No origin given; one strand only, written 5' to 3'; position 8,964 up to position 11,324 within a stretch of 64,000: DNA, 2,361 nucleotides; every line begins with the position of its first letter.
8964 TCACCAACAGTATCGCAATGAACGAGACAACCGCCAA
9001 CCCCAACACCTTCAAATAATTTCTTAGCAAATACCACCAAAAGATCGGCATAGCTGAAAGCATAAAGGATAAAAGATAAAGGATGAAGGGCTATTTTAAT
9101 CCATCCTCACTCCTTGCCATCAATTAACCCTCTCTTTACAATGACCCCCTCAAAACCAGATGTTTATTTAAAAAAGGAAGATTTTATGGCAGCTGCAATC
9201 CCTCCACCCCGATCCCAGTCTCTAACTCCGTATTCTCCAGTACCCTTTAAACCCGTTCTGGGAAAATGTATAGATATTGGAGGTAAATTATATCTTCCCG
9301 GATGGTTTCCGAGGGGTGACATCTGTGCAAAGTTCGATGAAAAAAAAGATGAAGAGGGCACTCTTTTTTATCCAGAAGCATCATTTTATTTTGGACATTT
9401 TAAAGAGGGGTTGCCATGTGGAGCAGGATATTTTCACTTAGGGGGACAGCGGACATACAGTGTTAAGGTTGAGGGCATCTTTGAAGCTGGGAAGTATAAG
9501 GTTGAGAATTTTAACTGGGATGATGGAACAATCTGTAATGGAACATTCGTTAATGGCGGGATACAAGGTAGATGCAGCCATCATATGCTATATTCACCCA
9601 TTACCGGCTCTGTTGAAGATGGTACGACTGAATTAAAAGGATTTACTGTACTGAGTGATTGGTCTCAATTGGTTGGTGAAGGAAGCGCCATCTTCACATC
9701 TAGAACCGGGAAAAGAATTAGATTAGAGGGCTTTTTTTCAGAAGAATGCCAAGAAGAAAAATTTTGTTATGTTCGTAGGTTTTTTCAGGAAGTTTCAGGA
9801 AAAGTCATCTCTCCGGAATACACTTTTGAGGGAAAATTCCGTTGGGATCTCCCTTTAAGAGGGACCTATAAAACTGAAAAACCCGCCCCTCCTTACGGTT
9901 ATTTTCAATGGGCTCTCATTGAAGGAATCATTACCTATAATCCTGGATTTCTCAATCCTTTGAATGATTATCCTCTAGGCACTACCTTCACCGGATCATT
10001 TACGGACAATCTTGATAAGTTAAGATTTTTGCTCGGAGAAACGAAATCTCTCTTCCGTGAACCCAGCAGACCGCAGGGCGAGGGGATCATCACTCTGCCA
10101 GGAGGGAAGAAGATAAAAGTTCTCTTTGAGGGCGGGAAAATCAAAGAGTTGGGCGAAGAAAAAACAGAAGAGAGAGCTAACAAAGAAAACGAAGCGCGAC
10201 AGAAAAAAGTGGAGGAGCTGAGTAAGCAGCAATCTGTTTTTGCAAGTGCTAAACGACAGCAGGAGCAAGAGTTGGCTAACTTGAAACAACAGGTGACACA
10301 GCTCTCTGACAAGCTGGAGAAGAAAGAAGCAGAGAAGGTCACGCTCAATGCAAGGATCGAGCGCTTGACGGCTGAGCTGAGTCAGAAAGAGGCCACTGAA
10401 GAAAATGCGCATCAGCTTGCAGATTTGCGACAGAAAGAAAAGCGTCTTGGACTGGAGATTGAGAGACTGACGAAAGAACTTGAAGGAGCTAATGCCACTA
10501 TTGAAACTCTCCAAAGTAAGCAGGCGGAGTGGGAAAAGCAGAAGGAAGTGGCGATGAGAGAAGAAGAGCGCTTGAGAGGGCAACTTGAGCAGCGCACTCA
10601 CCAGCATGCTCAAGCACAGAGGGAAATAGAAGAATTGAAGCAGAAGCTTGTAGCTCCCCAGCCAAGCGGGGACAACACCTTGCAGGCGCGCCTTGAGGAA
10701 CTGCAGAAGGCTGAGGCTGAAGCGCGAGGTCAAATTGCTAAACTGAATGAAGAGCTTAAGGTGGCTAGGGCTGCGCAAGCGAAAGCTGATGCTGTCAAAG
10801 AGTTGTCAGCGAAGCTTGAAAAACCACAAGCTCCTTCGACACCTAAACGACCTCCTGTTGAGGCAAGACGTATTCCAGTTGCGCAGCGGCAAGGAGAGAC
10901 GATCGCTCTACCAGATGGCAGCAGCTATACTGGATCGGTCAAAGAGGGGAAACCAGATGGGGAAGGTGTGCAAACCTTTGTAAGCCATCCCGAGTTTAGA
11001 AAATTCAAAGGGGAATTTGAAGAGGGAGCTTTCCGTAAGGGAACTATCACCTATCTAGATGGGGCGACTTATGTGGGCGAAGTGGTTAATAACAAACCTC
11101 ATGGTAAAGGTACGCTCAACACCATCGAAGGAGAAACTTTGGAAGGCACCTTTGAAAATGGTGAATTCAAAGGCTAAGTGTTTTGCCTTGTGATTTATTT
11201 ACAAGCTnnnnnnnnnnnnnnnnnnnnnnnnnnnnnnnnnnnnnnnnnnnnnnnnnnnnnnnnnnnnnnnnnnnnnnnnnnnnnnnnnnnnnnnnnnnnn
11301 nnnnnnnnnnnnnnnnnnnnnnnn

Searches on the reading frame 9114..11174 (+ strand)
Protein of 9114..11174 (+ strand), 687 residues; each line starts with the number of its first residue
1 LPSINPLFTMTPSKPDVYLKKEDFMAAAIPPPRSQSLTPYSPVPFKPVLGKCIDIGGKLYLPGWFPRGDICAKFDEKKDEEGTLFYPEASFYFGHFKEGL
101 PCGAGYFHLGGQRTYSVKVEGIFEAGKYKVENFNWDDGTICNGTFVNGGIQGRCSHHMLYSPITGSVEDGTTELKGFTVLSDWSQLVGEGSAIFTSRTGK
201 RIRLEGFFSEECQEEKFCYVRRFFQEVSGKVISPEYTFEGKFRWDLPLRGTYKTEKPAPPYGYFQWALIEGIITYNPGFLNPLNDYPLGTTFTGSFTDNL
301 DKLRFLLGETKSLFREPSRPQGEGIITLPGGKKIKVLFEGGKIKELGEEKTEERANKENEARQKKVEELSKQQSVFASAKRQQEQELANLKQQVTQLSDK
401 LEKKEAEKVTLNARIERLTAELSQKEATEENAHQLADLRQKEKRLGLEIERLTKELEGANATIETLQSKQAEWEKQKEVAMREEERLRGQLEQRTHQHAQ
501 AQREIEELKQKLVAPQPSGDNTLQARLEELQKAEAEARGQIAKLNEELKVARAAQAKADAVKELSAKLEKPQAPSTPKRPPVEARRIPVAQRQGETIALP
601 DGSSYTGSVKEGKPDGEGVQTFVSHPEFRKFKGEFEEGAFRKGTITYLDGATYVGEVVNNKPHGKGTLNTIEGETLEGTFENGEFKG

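Call 11: search_protein_families(library=pfam, proteins=[window:9114-11174:+], max_evalue=0.00001)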
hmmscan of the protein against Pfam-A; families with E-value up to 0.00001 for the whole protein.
window:9114-11174:+ (687 aa): 0 families

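Call 59: search_protein_families(library=ncbifam, proteins=[window:9114-11174:+], max_evalue=0.001)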
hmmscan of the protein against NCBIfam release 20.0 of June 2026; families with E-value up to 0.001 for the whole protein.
window:9114-11174:+ (687 aa): 3 families
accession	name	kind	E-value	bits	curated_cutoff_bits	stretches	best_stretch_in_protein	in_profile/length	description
TIGR02169.1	SMC_prok_A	equivalog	5.4e-07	27.7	729.4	1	352-568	233-451/1165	chromosome segregation protein SMC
TIGR02168.1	SMC_prok_B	equivalog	1.6e-06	26.1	567.35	1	350-567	281-502/1181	chromosome segregation protein SMC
NF006542.0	PRK09039.1-1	equivalog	0.0005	19.1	388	1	373-576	41-245/627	peptidoglycan -binding protein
